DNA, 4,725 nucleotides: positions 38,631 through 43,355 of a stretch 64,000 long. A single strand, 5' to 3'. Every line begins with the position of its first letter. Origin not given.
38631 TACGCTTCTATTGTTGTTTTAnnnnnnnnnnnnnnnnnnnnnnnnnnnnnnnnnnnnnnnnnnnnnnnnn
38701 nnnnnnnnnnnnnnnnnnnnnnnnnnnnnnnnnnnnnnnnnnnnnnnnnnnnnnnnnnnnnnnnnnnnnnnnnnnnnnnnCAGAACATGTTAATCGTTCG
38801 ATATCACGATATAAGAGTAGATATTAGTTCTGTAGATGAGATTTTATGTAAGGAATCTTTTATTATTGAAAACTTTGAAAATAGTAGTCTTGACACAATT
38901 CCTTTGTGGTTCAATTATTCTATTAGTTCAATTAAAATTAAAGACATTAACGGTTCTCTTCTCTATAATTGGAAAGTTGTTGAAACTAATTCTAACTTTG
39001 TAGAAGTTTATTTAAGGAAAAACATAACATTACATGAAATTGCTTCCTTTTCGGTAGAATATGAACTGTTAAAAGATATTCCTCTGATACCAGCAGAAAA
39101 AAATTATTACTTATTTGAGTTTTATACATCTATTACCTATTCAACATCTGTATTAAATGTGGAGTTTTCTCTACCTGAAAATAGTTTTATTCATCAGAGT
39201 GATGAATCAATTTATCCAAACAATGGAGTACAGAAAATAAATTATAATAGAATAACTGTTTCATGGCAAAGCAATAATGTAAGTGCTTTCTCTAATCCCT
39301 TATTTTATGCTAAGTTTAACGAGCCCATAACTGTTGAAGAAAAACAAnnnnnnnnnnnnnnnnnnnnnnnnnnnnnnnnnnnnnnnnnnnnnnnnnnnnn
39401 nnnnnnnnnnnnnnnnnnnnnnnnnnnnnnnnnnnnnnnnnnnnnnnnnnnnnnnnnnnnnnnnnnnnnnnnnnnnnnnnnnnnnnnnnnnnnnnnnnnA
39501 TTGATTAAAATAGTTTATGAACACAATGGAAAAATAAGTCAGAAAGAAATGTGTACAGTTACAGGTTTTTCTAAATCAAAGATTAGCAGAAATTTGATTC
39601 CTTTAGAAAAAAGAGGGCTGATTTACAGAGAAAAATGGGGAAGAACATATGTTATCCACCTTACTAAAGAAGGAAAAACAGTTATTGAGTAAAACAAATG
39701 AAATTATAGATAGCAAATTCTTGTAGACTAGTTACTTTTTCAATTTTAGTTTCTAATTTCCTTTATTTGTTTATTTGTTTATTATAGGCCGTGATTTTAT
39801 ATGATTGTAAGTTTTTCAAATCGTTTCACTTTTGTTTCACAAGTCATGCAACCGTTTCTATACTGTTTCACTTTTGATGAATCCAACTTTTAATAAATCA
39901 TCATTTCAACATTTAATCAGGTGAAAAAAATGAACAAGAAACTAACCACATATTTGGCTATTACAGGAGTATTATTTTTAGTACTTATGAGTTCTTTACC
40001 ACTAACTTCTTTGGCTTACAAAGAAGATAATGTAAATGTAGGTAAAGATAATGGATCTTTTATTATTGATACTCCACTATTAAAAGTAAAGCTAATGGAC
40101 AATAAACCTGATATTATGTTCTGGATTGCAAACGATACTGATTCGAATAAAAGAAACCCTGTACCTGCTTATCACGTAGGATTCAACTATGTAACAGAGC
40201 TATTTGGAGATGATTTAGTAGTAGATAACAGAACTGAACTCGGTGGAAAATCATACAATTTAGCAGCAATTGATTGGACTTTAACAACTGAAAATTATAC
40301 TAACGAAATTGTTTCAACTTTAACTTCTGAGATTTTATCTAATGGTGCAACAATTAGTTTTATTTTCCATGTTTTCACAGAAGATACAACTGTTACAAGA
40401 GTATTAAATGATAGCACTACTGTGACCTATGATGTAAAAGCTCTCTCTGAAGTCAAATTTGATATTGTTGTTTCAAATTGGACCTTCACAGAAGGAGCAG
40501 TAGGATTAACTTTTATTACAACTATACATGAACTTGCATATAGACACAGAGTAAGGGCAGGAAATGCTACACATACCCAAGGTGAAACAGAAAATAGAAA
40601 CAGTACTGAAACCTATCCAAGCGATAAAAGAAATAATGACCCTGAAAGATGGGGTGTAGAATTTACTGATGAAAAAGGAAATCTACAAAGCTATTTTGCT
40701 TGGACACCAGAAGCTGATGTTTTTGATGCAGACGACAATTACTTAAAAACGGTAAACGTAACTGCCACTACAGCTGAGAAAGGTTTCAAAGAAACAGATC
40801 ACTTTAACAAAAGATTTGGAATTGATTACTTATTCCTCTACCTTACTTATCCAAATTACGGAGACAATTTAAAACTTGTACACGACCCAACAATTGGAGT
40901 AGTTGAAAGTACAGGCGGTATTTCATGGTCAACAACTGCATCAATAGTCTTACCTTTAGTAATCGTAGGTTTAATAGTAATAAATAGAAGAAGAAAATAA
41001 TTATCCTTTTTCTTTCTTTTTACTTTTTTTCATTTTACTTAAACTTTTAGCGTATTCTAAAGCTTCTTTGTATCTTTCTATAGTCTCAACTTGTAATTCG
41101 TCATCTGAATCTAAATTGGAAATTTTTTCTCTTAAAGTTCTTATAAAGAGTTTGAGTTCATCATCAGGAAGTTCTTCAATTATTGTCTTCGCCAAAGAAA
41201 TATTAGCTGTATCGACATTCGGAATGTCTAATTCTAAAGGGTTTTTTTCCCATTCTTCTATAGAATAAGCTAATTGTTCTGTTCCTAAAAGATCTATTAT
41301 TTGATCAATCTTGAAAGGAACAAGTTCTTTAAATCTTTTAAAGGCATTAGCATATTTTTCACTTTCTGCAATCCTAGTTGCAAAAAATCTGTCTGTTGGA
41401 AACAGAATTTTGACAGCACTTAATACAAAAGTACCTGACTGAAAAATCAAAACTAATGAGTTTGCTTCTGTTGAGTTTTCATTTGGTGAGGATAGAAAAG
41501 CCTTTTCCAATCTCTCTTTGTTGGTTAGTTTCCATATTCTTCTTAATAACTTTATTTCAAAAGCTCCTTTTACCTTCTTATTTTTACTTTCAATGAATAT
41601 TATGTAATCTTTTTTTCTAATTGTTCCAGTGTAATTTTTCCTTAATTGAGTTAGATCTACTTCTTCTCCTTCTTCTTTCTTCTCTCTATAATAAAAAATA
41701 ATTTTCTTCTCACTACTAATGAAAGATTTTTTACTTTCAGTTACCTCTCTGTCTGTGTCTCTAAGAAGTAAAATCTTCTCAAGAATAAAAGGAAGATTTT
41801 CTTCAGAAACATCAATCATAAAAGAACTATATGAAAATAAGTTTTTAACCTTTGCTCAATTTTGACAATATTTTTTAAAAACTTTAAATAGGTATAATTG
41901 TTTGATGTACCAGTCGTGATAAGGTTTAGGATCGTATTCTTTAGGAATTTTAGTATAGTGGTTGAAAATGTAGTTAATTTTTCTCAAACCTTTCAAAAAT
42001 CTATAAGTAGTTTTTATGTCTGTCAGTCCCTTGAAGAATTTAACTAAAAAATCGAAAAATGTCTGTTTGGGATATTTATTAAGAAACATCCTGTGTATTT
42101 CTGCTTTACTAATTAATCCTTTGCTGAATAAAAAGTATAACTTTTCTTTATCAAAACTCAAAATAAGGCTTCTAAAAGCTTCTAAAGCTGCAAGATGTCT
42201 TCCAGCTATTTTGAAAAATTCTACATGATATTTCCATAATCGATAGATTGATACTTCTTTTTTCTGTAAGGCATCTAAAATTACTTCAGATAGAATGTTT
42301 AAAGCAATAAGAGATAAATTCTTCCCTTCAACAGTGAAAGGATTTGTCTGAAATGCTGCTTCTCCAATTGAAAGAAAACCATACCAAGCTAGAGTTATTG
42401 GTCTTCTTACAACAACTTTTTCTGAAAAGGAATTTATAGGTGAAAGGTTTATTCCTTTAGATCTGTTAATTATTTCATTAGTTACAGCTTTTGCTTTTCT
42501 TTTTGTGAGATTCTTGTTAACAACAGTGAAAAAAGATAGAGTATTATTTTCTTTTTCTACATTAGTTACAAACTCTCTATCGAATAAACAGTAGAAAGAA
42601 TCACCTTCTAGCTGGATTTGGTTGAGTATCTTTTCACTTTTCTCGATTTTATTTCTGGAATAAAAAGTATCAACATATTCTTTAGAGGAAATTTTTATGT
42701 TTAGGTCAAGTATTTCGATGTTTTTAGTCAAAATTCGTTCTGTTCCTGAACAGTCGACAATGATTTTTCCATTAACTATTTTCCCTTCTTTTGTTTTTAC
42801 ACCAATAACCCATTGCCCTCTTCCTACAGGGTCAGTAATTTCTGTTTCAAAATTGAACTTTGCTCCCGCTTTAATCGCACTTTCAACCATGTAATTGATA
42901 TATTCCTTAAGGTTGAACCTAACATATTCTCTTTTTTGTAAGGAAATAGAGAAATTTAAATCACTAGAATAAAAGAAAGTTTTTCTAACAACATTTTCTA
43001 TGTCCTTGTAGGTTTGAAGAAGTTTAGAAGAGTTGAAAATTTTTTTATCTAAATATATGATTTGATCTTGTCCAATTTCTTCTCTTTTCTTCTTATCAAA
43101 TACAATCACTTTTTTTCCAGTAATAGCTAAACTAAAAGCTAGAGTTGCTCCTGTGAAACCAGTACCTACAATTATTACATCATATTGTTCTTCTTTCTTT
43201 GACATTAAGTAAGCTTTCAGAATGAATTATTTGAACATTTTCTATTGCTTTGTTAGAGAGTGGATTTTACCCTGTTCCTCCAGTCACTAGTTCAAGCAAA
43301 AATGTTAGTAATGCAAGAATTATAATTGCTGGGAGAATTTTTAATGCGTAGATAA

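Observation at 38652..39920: Membrane-anchored winged-helix regulator (sensor outside, HTH inside) followed by direct repeats in the promoter of a surface-protein gene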

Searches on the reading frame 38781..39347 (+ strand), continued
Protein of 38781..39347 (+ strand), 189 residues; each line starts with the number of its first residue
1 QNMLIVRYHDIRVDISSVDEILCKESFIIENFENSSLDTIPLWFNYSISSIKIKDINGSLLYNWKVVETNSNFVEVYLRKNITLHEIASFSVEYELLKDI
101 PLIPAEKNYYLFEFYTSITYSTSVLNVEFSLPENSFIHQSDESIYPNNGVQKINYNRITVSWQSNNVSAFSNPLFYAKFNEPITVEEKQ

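Call 74: find_encoding_contigs(protein=P0154, flank=4000, max_places=2)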
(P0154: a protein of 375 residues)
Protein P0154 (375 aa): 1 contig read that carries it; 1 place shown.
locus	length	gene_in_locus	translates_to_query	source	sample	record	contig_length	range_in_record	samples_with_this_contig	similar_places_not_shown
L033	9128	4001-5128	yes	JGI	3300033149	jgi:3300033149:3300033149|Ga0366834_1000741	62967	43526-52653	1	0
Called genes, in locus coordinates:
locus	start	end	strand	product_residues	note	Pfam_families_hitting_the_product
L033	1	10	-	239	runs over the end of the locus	PF01965:DJ-1_PfpI, PF13507:GATase_5, PF00117:GATase, PF07685:GATase_3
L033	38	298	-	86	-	PF02700:PurS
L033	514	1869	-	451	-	PF09861:Lar_N, PF21113:LarA_C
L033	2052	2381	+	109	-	PF00355:Rieske, PF13806:Rieske_2, PF22543:Rieske_4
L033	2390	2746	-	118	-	PF00903:Glyoxalase, PF22677:Ble-like_N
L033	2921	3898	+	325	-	-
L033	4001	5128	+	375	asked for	PF24034:DUF7343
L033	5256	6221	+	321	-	-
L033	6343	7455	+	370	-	PF12802:MarR_2 (weak), PF13412:HTH_24 (faint), PF24034:DUF7343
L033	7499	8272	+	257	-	PF00561:Abhydrolase_1 (weak), PF12146:Hydrolase_4, PF12697:Abhydrolase_6, PF03959:FSH1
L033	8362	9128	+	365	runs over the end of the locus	PF00586:AIRS, PF02769:AIRS_C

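Call 85: find_encoding_contigs(protein=P0143, flank=3000, max_places=1)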
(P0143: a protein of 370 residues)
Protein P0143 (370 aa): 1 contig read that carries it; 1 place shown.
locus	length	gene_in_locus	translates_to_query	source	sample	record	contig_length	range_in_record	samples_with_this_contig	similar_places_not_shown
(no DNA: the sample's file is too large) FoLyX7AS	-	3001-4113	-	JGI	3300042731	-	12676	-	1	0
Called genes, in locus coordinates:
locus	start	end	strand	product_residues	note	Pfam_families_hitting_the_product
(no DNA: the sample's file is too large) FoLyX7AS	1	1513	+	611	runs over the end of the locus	PF00664:ABC_membrane, PF00005:ABC_tran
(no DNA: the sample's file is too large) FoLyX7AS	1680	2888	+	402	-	PF00144:Beta-lactamase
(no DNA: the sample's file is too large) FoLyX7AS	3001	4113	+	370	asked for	PF24034:DUF7343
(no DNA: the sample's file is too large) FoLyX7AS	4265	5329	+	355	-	?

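Call 86: find_encoding_contigs(protein=P0150, flank=3000, max_places=1)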
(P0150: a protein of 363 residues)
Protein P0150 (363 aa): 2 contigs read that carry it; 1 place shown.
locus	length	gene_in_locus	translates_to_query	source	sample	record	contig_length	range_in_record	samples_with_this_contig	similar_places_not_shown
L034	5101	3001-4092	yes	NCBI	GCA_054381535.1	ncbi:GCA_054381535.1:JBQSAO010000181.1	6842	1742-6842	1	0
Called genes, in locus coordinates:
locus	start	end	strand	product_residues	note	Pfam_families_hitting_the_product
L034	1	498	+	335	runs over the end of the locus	-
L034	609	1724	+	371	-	PF24034:DUF7343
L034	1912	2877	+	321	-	-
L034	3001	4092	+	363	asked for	PF24034:DUF7343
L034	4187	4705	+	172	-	PF12146:Hydrolase_4, PF00561:Abhydrolase_1, PF12697:Abhydrolase_6, PF03959:FSH1 (weak)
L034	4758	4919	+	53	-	-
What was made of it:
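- One regulator gene per target gene, and duplication of the pair as a unit (calls 74, 86), fit a dedicated regulator.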

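Call 87: find_encoding_contigs(protein=P0196, flank=3000, max_places=1)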
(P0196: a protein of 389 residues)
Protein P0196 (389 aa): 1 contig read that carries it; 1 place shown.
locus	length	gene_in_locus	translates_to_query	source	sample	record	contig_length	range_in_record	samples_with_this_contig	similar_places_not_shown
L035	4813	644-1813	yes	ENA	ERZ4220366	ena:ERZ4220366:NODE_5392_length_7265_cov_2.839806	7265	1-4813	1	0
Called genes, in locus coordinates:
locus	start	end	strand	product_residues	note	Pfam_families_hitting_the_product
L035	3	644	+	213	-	?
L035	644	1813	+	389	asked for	PF13412:HTH_24 (weak), PF24034:DUF7343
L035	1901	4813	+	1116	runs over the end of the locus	PF18884:TSP3_bac (weak)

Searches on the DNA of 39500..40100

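Call 72: search_rna_families(source=window, start=39500, end=40100, threshold=evalue, max_evalue=1)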
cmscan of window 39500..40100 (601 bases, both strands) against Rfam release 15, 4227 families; matches with E-value up to 1: 3.
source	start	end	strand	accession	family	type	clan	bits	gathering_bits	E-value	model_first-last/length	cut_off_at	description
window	39843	39915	-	RF01183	SNORD19B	Gene; snRNA; snoRNA; CD-box;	CL00048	21.4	50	0.89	1-84/84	no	Small nucleolar RNA SNORD19B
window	39500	39608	-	RF01488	rli49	Gene; sRNA;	-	18.8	40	0.64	1-106/163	3'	Listeria sRNA rli49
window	39566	39611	+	RF02262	MAT2A_C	Cis-reg;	-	17.6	47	0.94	1-52/52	no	MAT2A 3'UTR stem loop C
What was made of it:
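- No Rfam match anywhere near a family's gathering score (call 72).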

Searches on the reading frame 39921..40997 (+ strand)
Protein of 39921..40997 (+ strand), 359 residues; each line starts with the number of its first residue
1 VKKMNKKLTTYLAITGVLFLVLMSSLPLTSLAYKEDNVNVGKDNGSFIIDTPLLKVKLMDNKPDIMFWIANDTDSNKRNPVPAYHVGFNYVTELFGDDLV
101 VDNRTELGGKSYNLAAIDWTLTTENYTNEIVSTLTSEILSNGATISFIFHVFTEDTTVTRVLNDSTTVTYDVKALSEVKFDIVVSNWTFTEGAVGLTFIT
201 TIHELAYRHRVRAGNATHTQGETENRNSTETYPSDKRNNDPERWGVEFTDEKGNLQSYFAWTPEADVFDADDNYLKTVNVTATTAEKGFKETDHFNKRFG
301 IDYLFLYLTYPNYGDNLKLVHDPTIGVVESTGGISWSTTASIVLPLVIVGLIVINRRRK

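Call 3: search_protein_families(library=pfam, proteins=[window:39921-40997:+], max_evalue=0.1)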
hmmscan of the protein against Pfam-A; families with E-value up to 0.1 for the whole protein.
window:39921-40997:+ (359 aa): 0 families

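Call 4: search_protein_families(library=ncbifam, proteins=[window:39921-40997:+], max_evalue=0.1)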
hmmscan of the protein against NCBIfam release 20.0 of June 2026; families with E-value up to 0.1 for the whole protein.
window:39921-40997:+ (359 aa): 0 families

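Call 16: find_homologous_proteins(query=window:39930-40997:+)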
Query window:39930-40997:+ (356 aa): 57 proteins with E <= 0.001 among 2385 candidates.
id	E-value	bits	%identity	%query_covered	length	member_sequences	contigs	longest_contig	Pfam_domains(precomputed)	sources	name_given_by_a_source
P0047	1.8e-234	795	100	100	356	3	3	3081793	-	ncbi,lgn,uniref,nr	ncbi:MAG: hypothetical protein K9W45_01515 [Candidatus Heimdallarchaeum aukensis]|uniref:Uncharacter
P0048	7.8e-207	704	87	100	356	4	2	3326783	-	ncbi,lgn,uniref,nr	ncbi:MAG: hypothetical protein K9W46_01945 [Candidatus Heimdallarchaeum endolithica]|uniref:Uncharac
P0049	1.3e-136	473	57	100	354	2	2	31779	-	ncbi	ncbi:MAG: hypothetical protein ACTSQE_08395 [Candidatus Heimdallarchaeaceae archaeon]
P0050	2.3e-120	420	53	100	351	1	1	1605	-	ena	-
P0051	4.9e-103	363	48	100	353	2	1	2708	-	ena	-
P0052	1.0e-100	355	47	99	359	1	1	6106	-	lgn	-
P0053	2.7e-98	347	48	99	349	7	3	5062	-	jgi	-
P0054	2.2e-97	344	50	97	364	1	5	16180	-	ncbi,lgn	-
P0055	4.2e-96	340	48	97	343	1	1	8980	-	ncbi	-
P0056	9.1e-96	339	47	98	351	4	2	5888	-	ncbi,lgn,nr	ncbi:MAG: hypothetical protein KAS63_01965 [Candidatus Heimdallarchaeota archaeon]|nr:hypothetical p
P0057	9.6e-96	339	46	97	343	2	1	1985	-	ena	-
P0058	1.9e-95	338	48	90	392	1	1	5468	-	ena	-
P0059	9.5e-95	336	48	97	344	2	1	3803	-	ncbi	ncbi:MAG: hypothetical protein ACTSQF_14445 [Candidatus Heimdallarchaeaceae archaeon]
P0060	1.7e-94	335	48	99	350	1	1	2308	-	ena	-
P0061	9.9e-94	332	46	100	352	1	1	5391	-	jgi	jgi:hypothetical protein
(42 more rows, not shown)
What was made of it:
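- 39930..41000 (+): Target gene: 356-aa type I membrane glycoprotein (signal peptide, supersandwich ectodomain with 9 sequons, C-terminal TM plus RRRK tail), GLMP-like fold. H. aukensis (call 16).
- Checked: GGTGA at 39920-39924 is a ribosome-binding site, and the 356-aa product is 100% identical to the deposited protein K9W45_01515 (call 16).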

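Call 26: predict_structure(alignment_id=A2)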
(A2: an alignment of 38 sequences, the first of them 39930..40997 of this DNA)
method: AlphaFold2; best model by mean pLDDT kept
length: 356 residues; sequences in the alignment: 38
mean_pLDDT: 83.2   pTM: 0.78
mean pLDDT of the five models: 83.2, 81.3, 80.1, 79.6, 78.0
residues with pLDDT >= 90: 169; 70-90: 117; 50-70: 50; < 50: 20
segments of 3 or more residues with pLDDT < 50: 23-31, 70-72, 294-296
pLDDT, mean of each block of 10 residues (from residue 1): 69 76 45 73 88 91 82 64 97 94 96 95 92 97 96 89 87 94 98 96 79 79 54 85 88 93 96 95 62 57 96 97 77 66 82 70
secondary structure, 60 per line:
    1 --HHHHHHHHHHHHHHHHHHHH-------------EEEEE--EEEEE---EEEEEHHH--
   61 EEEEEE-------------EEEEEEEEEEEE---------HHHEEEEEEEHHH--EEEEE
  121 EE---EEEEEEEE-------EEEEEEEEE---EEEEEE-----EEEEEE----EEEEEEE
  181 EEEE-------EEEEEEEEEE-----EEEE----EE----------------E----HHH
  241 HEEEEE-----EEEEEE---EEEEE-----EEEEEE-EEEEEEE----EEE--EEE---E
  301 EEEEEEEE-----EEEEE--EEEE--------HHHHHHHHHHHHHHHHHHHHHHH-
elements in order: H3-22 E36-40 E43-47 E51-55 E61-66 E80-91 E104-110 E116-122 E126-133 E141-149 E153-158 E164-169 E174-184 E192-201 E207-210 H238-241 E242-246 E252-257 E261-265 E271-276 E278-284 E289-291 E294-296 E300-308 E314-318 E321-324 H333-355
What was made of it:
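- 39930..41000 (+): AF2 pLDDT 83 (call 26).
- On GLMP / NCU-G1 (target protein 39930-41000): Beta-rich model with pLDDT 83 (call 26).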

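Call 38: search_solved_structures(query=A2, max_evalue=10, show_alignments=2)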
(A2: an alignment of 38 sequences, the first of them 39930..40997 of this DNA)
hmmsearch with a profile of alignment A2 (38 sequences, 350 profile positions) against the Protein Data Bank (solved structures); distinct sequences matched with E-value up to 10: 0.
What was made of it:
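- On GLMP / NCU-G1 (target protein 39930-41000): No PDB sequence hit at E up to 10 with a 38-sequence profile (call 38).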

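Call 42: search_protein_families(library=pfam, alignment_id=A2, max_evalue=5)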
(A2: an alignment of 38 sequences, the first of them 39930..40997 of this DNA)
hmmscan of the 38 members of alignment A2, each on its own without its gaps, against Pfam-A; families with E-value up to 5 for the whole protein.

A. member 1, window:39930-40997:+ (356 aa): 0 families

B. families by the number of members that match (of 38 scanned): 15 families
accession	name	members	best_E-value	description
PF05643.16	GNA1162-like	6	0.024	Putative lipoprotein GNA1162-like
PF24705.1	DUF7668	3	0.0085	Domain of unknown function (DUF7668)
PF24557.2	DExH14_plug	3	0.072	DExH14 plug domain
PF00746.26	Gram_pos_anchor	2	0.43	LPXTG cell wall anchor motif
PF20375.3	DUF6670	1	0.012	Family of unknown function (DUF6670)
PF25822.1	UBL_USP40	1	0.019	USP40 ubiquitin-like domain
PF12638.12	Staygreen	1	0.036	Staygreen protein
PF13268.11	DUF4059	1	0.054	Protein of unknown function (DUF4059)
PF23221.1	HEAT_MROH2B_1st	1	0.064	MROH2B-like, HEAT repeats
PF18357.7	DtxR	1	0.069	Diphteria toxin repressor SH3 domain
PF09581.16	Spore_III_AF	1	0.089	Stage III sporulation protein AF (Spore_III_AF)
PF02814.20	UreE_N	1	0.1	UreE urease accessory protein, N-terminal domain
PF15339.11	Afaf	1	0.12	Acrosome formation-associated factor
PF13860.13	FlgD_ig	1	0.16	FlgD Ig-like domain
PF07531.19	TAFH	1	0.27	NHR1 homology to TAF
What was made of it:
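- On GLMP / NCU-G1 (target protein 39930-41000): No relevant Pfam hit (call 42).
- Closest known: GLMP. Different: No sequence-level similarity (calls 38, 42).
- Tried and rejected: Pfam and NCBIfam scans of the target protein found nothing (calls 3, 4, 42).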

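Call 63: fold_search(model_id=the predicted structure, library=pdb)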
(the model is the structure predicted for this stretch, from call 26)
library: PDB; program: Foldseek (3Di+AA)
matches with E <= 10: 690; with E <= 0.001: 20
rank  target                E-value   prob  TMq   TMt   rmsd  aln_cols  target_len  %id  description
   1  6nyq_C                6.7e-08  1.00  0.44  0.48   9.0       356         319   10  Crystal structure of glycosylated lysosomal membrane protein (GLMP) luminal domain bound to a Fab fragment (released 2020-01-22)
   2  8r8q_B                1.8e-07  1.00  0.49  0.50  12.5       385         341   10  Lysosomal peptide transporter (released 2024-05-01)
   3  7uft_A                2.0e-05  1.00  0.42  0.17   7.3       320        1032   11  Cryo-EM Structure of Bl_Man38C at 2.9 A (released 2022-11-16)
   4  3t0a_A                2.6e-05  1.00  0.34  0.15   9.9       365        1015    9  E. coli (LacZ) beta-galactosidase (S796T) (released 2012-01-18)
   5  3dyo_A                2.8e-05  1.00  0.34  0.14  10.2       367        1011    8  E. coli (lacZ) beta-galactosidase (H418N) in complex with IPTG (released 2008-10-28)
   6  3vd9_A                3.2e-05  1.00  0.34  0.14   9.8       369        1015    8  E. coli (lacZ) beta-galactosidase (N460S) in complex with IPTG (released 2012-04-11)
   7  7vqo_A                5.2e-05  1.00  0.34  0.13  10.5       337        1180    9  Cryo-EM structure of Ams1 bound to the FW domain of Nbr1 (released 2022-07-06)
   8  9hki_A                5.4e-05  1.00  0.35  0.15   9.3       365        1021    8  Plunge-frozen beta-galactosidase (released 2025-12-17)
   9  1px3_B                5.7e-05  1.00  0.35  0.15   9.6       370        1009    7  E. COLI (LACZ) BETA-GALACTOSIDASE (G794A) (released 2004-06-15)
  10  3czj_A                6.7e-05  1.00  0.34  0.15  10.1       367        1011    8  E. COLI (lacZ) BETA-GALACTOSIDASE (N460T) IN COMPLEX WITH D-GALCTOPYRANOSYL-1-ONE (released 2009-04-07)
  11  9y45_A                8.7e-05  1.00  0.36  0.15  10.0       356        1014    8  His-tagged beta galactosidase (LacZ) on a Ni-NTA lipid monolayer grid (released 2025-11-26)
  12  8ri6_C                1.4e-04  1.00  0.34  0.14  11.1       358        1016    8  Beta-galactosidase (LacZ) purified from E. coli. (released 2025-01-01)
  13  3vd9_B                1.6e-04  1.00  0.34  0.14   9.8       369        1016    8  E. coli (lacZ) beta-galactosidase (N460S) in complex with IPTG (released 2012-04-11)
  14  3sep_A                1.7e-04  1.00  0.36  0.15  10.3       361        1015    8  E. coli (lacZ) beta-galactosidase (S796A) (released 2012-01-18)
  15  4duv_A                1.8e-04  1.00  0.34  0.14   9.9       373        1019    8  E. coli (lacZ) beta-galactosidase (G974A) 2-deoxy-galactosyl-enzyme and bis-Tris complex (released 2013-04-03)
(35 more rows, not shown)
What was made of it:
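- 39930..41000 (+): Foldseek top 6nyq_C at E 6.7e-8 (call 63).
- On GLMP / NCU-G1 (target protein 39930-41000): Foldseek E 6.7e-8 and 1.8e-7 against 2e-5 for the next hit (call 63).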

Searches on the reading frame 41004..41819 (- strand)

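Call 3: search_protein_families(library=pfam, proteins=[window:41004-41819:-], max_evalue=0.1)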
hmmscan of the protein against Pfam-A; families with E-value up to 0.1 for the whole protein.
window:41004-41819:- (272 aa): 2 families
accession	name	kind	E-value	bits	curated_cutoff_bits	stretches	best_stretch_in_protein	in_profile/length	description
PF08168.16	NOL11_N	-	0.036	13.6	25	1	22-94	148-216/334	Nucleolar protein 11 N-terminal domain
PF23245.1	RRM_PARP14_2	-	0.071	13.8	27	0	213-253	7-47/81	PARP14, second RRM domain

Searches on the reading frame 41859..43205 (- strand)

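Call 3: search_protein_families(library=pfam, proteins=[window:41859-43205:-], max_evalue=0.1)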
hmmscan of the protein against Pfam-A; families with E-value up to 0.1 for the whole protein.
window:41859-43205:- (449 aa): 12 families
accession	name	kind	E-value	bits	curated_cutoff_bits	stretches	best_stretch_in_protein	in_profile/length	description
PF01266.30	DAO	-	5.1e-09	36.5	27.9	2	9-39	1-31/353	FAD dependent oxidoreductase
PF01494.25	FAD_binding_3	-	1.8e-05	24.6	22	1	8-158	2-162/349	FAD binding domain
PF00996.24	GDI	-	0.00014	21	23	1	5-40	2-37/436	GDP dissociation inhibitor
PF07992.20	Pyr_redox_2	-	0.00016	21.6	26.1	1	8-40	1-31/291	Pyridine nucleotide-disulphide oxidoreductase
PF04820.20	Trp_halogenase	-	0.00044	19.7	21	1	96-161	154-219/458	Tryptophan halogenase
PF13450.12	NAD_binding_8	-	0.00045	20.9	21.9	1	12-40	1-29/68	NAD(P)-binding Rossmann-like domain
PF00890.30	FAD_binding_2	-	0.00059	19.6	20.4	1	9-41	1-33/414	FAD binding domain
PF12831.13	FAD_oxidored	-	0.0017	18.2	27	1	9-155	1-146/416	FAD dependent oxidoreductase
PF03721.20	UDPG_MGDP_dh_N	-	0.0055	16.7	27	1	10-41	3-34/187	UDP-glucose/GDP-mannose dehydrogenase family, NAD binding domain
PF03486.20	HI0933_like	-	0.0055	16.6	50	1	9-41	2-34/244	HI0933-like protein Rossmann domain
PF01134.28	GIDA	-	0.055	13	22.1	0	9-44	1-35/391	Glucose inhibited division protein A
PF01946.23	Thi4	-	0.094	12.4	26.2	0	7-39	17-50/235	Thi4 family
